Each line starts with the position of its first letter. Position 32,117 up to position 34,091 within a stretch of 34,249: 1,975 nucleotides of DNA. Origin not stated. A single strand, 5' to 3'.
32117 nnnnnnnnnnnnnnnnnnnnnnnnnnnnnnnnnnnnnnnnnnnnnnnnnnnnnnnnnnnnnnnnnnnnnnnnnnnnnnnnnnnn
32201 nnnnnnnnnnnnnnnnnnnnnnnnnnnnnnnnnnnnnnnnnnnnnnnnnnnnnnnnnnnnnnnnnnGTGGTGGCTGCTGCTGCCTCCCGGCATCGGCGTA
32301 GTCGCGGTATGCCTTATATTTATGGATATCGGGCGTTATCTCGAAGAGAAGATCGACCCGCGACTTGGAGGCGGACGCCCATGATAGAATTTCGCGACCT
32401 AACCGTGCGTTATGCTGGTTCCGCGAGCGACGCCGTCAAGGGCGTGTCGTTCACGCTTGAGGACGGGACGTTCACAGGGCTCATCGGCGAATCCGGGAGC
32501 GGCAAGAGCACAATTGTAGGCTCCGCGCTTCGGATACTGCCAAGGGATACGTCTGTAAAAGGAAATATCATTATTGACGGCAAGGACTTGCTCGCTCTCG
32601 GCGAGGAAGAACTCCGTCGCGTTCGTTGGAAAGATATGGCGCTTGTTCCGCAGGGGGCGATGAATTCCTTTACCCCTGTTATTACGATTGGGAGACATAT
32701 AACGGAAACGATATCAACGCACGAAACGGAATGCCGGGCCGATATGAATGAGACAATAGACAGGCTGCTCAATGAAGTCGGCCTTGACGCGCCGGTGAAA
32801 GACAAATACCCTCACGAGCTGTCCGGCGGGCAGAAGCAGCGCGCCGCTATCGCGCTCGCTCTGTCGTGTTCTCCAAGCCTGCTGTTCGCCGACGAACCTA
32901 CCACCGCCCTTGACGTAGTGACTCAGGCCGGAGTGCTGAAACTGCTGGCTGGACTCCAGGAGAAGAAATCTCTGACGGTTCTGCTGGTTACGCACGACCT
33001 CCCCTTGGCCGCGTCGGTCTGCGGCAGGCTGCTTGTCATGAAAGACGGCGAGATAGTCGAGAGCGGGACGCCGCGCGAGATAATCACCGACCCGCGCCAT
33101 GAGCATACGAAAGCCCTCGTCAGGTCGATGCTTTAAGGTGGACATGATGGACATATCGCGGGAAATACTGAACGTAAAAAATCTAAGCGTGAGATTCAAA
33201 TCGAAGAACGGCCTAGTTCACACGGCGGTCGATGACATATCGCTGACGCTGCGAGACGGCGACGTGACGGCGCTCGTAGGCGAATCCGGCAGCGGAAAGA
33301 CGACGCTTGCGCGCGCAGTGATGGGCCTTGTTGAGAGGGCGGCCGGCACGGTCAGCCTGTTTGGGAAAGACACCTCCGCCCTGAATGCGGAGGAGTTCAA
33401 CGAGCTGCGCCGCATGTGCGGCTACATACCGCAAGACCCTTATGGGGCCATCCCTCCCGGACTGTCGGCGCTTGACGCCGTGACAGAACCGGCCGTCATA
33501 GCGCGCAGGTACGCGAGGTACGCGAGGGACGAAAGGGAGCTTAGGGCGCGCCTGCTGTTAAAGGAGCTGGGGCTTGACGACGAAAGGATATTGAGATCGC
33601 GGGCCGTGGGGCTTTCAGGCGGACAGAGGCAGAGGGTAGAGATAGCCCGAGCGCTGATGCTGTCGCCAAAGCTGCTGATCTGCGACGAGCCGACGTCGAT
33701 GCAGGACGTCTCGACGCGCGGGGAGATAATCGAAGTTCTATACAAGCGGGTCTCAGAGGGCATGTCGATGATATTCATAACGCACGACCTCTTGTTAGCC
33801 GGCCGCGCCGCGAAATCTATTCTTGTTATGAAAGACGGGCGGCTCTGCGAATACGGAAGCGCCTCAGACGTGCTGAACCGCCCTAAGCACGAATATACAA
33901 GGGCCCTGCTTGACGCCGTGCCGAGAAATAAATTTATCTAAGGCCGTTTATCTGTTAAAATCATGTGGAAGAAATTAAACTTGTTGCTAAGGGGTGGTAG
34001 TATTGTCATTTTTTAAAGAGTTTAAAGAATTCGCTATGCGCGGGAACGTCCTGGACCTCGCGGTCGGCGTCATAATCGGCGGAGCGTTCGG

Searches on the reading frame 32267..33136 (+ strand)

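Call 14: search_protein_families(library=ncbifam, proteins=[window:32267-33136:+], max_evalue=0.00001)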
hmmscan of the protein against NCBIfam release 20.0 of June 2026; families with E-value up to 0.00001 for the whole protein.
window:32267-33136:+ (289 aa): 179 families (the best 25 are shown)
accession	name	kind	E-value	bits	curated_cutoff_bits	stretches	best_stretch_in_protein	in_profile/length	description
TIGR02770.1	nickel_nikD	equivalog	1.7e-64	217.4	318.7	1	57-287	2-228/230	nickel import ATP-binding protein NikD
NF047576.1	opine_ATP_CntF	equivalog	8.4e-64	215.3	385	1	40-287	3-252/264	staphylopine uptake ABC transporter ATP-binding protein CntF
NF047578.1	opine_ATP_CntD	equivalog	1.4e-63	214.7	380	1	40-287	3-252/266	staphylopine uptake ABC transporter ATP-binding protein CntD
NF008246.0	PRK11022.1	equivalog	4.2e-56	190.4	541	1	45-288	9-257/326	dipeptide ABC transporter ATP-binding protein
NF007613.0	PRK10261.1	equivalog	5.4e-54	183.6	1077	1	45-285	18-269/623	glutathione ABC transporter ATP-binding protein GsiA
NF007010.1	PRK09473.1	subfamily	5.6e-54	183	575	1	40-287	2-253/318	oligopeptide ABC transporter ATP-binding protein OppD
NF011713.0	PRK15134.1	equivalog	1.3e-52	179.1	834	1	39-286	5-258/529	microcin C ABC transporter ATP-binding protein YejF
NF008453.0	PRK11308.1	subfamily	6.1e-50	170.3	408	1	55-286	36-263/334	dipeptide ABC transporter ATP-binding protein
NF011659.0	PRK15079.1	equivalog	1.5e-49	168.5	540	1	55-286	38-266/334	murein tripeptide/oligopeptide ABC transporter ATP binding protein OppF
NF043079.1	MMSYN1_0167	equivalog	2e-49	168.8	740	1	114-288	298-474/561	oligopeptide ABC transporter ATP-binding protein OppD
TIGR02769.1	nickel_nikE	equivalog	2.1e-48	165.1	332.55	1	53-288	23-253/265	nickel import ATP-binding protein NikE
TIGR01186.1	proV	subfamily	6e-45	153.9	326.6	1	53-286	5-231/363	betaine/proline/choline family ABC transporter ATP-binding protein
NF007739.0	PRK10419.1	subfamily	4.4e-43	147.7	354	1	52-271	23-238/268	nickel ABC transporter ATP-binding protein NikE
TIGR00972.1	3a0107s01c2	equivalog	4.5e-42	144.1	343.2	1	40-285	2-243/248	phosphate ABC transporter ATP-binding protein PstB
NF043071.1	DppF_dipep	equivalog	4.9e-42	144.5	660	1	55-285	37-263/331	dipeptide ABC transporter ATP-binding subunit DppF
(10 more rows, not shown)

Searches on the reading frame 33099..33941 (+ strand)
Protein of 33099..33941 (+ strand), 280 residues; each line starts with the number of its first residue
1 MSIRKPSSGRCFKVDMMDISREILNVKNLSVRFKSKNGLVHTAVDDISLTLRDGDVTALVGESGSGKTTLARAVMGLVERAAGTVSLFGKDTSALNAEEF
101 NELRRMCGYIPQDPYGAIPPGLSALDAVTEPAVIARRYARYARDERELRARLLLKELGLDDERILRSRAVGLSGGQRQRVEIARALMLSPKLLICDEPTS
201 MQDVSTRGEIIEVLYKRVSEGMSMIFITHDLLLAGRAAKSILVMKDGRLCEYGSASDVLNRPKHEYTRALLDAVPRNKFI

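Call 14: search_protein_families(library=ncbifam, proteins=[window:33099-33941:+], max_evalue=0.00001)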
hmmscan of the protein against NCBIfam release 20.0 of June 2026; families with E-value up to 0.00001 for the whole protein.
window:33099-33941:+ (280 aa): 187 families (the best 25 are shown)
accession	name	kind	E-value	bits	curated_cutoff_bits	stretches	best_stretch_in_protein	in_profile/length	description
NF011659.0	PRK15079.1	equivalog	2.6e-53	180.9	540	1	22-275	10-269/334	murein tripeptide/oligopeptide ABC transporter ATP binding protein OppF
NF008453.0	PRK11308.1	subfamily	2.5e-52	178.2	408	1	20-276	9-267/334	dipeptide ABC transporter ATP-binding protein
NF007613.0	PRK10261.1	equivalog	6.2e-51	173.5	1077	1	21-275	311-568/623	glutathione ABC transporter ATP-binding protein GsiA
TIGR02769.1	nickel_nikE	equivalog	3.2e-49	167.8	332.55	1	24-274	3-253/265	nickel import ATP-binding protein NikE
NF011713.0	PRK15134.1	equivalog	4.9e-47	160.7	834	1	16-272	268-527/529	microcin C ABC transporter ATP-binding protein YejF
NF007739.0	PRK10419.1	subfamily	8.5e-47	159.9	354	1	23-274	3-254/268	nickel ABC transporter ATP-binding protein NikE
TIGR02770.1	nickel_nikD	equivalog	8.6e-45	152.9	318.7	1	44-273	2-228/230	nickel import ATP-binding protein NikD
NF007010.1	PRK09473.1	subfamily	1.2e-44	152.3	575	1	23-276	1-256/318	oligopeptide ABC transporter ATP-binding protein OppD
NF043078.1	MMSYN1_0168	equivalog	3.2e-44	151.6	800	2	153-275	476-598/649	oligopeptide ABC transporter ATP-binding protein OppF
NF043071.1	DppF_dipep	equivalog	1.5e-43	149.4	660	1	24-276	14-268/331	dipeptide ABC transporter ATP-binding subunit DppF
NF008246.0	PRK11022.1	equivalog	1.6e-43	149.1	541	1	23-276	3-259/326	dipeptide ABC transporter ATP-binding protein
NF047576.1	opine_ATP_CntF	equivalog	7e-43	146.7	385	1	23-273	2-252/264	staphylopine uptake ABC transporter ATP-binding protein CntF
NF047578.1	opine_ATP_CntD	equivalog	1.8e-42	145.5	380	1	23-273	2-252/266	staphylopine uptake ABC transporter ATP-binding protein CntD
TIGR04521.1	ECF_ATPase_2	equivalog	1.6e-40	139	330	1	25-263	2-237/279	energy-coupling factor transporter ATPase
NF043079.1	MMSYN1_0167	equivalog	2.3e-40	138.9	740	2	107-276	308-476/561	oligopeptide ABC transporter ATP-binding protein OppD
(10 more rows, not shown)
